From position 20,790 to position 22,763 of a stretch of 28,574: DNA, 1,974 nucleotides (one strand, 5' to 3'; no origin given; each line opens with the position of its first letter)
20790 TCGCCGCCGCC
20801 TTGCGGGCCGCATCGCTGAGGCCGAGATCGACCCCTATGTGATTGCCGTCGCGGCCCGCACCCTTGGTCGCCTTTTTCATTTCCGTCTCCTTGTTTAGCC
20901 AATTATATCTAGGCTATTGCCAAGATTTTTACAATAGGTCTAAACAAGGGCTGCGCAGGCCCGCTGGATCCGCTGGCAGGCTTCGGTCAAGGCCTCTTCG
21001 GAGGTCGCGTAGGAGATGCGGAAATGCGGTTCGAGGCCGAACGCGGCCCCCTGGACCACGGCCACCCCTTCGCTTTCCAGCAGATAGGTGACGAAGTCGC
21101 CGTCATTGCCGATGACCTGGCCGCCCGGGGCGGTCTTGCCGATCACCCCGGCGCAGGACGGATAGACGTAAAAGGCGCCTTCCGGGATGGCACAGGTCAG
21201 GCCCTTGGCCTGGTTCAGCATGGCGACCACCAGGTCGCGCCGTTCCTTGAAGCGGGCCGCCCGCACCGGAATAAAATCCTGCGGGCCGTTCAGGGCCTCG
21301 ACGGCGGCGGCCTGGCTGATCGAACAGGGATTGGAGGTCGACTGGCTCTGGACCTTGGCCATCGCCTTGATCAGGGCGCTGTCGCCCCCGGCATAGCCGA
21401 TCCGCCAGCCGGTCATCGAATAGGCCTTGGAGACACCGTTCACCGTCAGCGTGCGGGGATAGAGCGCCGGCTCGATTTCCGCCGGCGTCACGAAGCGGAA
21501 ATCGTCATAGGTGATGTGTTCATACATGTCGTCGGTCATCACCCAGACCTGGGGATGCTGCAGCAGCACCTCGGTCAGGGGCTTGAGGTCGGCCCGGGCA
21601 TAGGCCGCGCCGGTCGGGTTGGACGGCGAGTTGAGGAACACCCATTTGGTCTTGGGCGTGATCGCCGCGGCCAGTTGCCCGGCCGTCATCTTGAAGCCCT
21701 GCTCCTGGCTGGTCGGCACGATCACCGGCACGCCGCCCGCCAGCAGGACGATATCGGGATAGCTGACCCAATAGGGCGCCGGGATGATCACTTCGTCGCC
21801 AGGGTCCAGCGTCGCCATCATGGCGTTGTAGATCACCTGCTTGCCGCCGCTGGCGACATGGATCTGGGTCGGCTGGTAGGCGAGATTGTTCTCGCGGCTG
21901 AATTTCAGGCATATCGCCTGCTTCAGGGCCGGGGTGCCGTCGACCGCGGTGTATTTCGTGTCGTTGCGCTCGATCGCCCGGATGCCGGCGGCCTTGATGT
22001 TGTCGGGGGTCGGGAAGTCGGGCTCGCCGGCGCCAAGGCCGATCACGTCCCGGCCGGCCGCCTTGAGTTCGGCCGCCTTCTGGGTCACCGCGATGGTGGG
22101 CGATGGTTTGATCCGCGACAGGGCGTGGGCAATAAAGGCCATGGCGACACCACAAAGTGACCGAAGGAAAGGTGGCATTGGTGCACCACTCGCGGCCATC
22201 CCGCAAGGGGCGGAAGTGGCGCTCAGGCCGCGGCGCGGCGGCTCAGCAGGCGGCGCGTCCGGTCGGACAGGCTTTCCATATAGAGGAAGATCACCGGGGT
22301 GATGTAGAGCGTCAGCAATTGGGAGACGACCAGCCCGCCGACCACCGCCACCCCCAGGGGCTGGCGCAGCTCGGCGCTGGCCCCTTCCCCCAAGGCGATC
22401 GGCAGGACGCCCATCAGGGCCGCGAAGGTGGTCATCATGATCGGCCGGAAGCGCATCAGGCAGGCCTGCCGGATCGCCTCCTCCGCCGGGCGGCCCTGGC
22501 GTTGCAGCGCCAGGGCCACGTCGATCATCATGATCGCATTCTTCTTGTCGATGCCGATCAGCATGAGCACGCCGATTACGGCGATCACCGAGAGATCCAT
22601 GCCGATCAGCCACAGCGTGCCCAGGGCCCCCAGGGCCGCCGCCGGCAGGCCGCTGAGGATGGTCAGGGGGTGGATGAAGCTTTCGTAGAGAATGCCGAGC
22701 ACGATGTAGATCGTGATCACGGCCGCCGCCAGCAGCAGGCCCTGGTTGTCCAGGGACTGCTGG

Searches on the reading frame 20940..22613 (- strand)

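Call 14: search_protein_families(library=pfam, proteins=[window:20940-22613:-])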
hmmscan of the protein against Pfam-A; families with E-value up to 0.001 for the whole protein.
window:20940-22613:- (557 aa): 3 families
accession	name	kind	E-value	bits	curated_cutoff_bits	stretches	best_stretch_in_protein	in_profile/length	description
PF00155.27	Aminotran_1_2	-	3.4e-83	280.2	19.7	1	189-549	2-361/361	Aminotransferase class I and II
PF01041.23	DegT_DnrJ_EryC1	-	1.6e-05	24.8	19.8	1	251-326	43-117/360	DegT/DnrJ/EryC1/StrS aminotransferase family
PF01053.26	Cys_Met_Meta_PP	-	0.00069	18.7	27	0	253-362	72-174/381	Cys/Met metabolism PLP-dependent enzyme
